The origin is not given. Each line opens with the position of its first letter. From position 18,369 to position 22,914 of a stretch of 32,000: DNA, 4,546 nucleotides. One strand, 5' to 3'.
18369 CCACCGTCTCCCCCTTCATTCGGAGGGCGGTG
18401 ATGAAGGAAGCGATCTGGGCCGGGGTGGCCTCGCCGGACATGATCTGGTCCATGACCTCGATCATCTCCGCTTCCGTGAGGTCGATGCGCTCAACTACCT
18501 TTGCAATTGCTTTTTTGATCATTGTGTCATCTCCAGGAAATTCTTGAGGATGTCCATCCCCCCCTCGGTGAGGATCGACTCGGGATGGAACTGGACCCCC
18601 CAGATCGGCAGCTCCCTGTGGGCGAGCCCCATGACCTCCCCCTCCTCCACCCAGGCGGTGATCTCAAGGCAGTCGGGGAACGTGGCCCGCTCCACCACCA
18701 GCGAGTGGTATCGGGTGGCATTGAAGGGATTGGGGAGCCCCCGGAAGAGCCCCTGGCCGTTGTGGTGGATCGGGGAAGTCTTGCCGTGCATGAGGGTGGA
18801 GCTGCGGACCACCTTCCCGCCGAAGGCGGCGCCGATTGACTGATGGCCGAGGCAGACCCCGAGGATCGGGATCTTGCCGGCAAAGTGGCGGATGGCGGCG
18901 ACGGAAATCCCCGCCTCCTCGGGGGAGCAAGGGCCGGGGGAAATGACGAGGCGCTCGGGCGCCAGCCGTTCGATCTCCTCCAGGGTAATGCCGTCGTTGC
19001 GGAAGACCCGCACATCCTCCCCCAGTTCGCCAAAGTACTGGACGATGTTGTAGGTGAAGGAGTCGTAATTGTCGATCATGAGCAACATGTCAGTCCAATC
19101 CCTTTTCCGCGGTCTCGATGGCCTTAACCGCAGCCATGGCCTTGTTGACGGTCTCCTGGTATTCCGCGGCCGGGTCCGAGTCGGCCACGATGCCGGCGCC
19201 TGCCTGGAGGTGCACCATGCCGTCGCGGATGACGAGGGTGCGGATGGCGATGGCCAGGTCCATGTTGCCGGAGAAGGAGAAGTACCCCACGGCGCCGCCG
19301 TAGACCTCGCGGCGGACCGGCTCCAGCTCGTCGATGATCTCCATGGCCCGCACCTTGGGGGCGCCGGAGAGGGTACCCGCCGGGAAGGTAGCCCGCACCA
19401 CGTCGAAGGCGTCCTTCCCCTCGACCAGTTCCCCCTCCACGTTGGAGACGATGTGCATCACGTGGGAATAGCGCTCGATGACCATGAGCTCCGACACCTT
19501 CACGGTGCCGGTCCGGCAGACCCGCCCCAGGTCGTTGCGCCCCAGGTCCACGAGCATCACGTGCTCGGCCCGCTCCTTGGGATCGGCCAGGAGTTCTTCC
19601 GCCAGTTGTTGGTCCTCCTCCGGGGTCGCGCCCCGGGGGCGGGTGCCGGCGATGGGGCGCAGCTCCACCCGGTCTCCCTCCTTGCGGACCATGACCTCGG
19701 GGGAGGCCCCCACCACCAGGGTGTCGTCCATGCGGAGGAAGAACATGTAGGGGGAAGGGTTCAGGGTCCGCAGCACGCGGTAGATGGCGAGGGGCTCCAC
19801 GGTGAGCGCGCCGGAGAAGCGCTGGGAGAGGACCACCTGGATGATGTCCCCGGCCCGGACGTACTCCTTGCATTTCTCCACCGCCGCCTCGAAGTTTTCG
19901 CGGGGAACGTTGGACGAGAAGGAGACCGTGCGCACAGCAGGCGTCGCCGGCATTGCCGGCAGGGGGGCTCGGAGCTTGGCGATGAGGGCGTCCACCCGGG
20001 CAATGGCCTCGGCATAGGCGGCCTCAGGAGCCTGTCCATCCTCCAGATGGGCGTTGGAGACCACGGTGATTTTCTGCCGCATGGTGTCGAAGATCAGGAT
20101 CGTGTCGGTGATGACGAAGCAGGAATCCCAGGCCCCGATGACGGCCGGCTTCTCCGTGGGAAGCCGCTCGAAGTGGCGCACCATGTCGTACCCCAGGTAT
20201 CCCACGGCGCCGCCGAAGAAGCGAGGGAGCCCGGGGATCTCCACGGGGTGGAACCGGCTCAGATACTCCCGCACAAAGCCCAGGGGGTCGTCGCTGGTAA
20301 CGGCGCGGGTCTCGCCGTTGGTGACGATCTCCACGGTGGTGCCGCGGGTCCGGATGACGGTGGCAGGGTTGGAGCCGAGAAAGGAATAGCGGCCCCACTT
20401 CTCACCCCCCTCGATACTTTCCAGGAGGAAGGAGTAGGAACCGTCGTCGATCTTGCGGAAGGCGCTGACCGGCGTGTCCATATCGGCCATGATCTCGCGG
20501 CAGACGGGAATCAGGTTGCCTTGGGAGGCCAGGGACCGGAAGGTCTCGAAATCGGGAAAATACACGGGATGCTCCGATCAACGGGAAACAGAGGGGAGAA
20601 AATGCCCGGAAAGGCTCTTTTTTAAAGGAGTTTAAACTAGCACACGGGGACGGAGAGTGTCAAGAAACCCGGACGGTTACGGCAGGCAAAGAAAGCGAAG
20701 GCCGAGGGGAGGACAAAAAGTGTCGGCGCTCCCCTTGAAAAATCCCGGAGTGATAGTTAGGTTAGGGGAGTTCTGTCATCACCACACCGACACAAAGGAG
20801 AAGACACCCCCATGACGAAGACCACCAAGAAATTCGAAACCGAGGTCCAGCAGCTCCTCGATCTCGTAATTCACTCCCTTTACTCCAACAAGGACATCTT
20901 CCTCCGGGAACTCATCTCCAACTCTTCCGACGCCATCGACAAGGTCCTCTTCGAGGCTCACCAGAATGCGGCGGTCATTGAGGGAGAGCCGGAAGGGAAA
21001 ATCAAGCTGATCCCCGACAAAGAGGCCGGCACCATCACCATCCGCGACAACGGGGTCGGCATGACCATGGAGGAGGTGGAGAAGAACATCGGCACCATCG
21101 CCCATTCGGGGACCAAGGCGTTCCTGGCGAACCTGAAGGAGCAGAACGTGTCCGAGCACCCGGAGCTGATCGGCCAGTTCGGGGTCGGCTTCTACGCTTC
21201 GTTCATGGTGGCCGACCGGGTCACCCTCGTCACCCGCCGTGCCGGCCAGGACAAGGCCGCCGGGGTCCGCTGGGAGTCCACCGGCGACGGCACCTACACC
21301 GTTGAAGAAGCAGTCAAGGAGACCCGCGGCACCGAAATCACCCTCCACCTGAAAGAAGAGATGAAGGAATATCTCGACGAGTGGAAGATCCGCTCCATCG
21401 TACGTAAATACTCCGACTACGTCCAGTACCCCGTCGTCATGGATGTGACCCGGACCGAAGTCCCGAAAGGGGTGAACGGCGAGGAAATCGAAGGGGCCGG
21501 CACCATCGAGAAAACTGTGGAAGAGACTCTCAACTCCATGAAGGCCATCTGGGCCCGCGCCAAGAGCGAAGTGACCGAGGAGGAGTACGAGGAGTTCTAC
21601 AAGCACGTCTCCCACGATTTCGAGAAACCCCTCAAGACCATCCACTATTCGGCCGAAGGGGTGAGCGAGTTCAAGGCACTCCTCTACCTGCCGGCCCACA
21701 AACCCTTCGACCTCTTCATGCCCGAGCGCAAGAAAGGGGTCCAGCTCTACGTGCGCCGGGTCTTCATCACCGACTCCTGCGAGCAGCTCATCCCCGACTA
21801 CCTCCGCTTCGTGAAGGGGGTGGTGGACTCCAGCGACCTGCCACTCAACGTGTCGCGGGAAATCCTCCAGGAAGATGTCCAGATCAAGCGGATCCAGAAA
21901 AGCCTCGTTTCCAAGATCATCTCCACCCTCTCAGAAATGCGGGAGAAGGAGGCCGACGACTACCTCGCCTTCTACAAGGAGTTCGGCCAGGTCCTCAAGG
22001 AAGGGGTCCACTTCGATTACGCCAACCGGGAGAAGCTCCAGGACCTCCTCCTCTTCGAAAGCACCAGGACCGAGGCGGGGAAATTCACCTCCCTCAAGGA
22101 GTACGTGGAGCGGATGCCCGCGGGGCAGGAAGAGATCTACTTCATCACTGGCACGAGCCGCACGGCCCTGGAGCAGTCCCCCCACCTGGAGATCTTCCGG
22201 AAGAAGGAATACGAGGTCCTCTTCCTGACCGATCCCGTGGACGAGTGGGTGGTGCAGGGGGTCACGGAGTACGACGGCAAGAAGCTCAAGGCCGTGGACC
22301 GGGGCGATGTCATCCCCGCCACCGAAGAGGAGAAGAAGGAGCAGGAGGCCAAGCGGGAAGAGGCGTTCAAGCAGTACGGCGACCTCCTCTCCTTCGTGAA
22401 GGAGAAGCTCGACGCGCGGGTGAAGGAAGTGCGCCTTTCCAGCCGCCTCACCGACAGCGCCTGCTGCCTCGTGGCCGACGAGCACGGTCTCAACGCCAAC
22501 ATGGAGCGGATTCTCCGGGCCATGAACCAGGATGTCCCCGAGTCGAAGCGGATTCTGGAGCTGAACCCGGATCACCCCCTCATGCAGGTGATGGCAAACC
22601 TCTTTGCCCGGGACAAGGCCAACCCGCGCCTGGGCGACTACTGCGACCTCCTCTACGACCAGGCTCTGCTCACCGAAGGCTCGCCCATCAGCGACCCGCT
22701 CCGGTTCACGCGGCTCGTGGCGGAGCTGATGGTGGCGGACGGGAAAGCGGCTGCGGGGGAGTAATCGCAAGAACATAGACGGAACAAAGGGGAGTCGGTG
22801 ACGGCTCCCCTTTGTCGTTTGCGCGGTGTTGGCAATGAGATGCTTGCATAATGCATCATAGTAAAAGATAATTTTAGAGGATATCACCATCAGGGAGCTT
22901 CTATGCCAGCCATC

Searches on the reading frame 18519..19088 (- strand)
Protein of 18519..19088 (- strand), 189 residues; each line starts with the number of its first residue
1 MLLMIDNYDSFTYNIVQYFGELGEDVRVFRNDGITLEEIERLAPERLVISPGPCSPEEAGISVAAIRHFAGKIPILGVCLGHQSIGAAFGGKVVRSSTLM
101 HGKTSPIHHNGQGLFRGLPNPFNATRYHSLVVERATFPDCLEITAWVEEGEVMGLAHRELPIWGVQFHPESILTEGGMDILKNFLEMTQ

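Call 63: search_protein_families(library=pfam, proteins=[window:18519-19088:-], max_evalue=0.0001)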
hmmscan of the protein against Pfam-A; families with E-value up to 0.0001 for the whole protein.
window:18519-19088:- (189 aa): 2 families
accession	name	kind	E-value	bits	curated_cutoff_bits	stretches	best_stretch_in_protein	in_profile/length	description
PF00117.34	GATase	-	1.9e-63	214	22.8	1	3-185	1-187/190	Glutamine amidotransferase class-I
PF07722.19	Peptidase_C26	-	1.8e-09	38.1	20.5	1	69-170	102-219/219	Peptidase C26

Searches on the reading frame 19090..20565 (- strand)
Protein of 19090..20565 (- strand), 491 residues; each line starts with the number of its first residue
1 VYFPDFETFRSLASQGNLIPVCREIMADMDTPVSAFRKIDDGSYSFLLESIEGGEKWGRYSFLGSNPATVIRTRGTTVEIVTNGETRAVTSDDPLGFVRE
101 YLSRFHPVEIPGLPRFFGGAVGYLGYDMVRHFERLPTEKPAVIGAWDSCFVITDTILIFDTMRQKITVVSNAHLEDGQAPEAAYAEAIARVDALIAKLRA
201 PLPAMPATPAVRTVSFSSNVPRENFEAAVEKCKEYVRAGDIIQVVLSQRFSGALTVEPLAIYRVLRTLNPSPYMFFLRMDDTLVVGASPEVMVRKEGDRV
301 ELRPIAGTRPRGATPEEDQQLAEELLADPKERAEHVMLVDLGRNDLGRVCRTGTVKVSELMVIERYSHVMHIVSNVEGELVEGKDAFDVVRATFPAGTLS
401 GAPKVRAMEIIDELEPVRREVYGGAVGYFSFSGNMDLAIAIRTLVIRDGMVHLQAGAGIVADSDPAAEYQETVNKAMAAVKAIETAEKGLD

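Call 63: search_protein_families(library=pfam, proteins=[window:19090-20565:-], max_evalue=0.0001)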
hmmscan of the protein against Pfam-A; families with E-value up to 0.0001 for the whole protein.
window:19090-20565:- (491 aa): 2 families
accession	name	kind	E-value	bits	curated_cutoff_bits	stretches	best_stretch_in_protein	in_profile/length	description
PF00425.24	Chorismate_bind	-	2.2e-98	329.4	27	1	222-475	2-257/257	chorismate binding enzyme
PF04715.19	Anth_synt_I_N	-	4e-38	131.3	23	1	28-168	1-140/140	Anthranilate synthase component I, N terminal region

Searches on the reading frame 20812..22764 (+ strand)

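Call 63: search_protein_families(library=pfam, proteins=[window:20812-22764:+], max_evalue=0.0001)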
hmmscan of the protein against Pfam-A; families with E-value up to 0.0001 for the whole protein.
window:20812-22764:+ (650 aa): 3 families
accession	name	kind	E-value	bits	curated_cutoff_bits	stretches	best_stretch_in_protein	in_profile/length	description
PF00183.23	HSP90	-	2.1e-143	479.5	24.4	1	235-640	77-486/518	Hsp90 protein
PF13589.12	HATPase_c_3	-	1.4e-11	45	25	1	31-162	7-114/137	Histidine kinase-, DNA gyrase B-, and HSP90-like ATPase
PF02518.31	HATPase_c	-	7.7e-07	30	26.4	1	39-182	3-109/111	Histidine kinase-, DNA gyrase B-, and HSP90-like ATPase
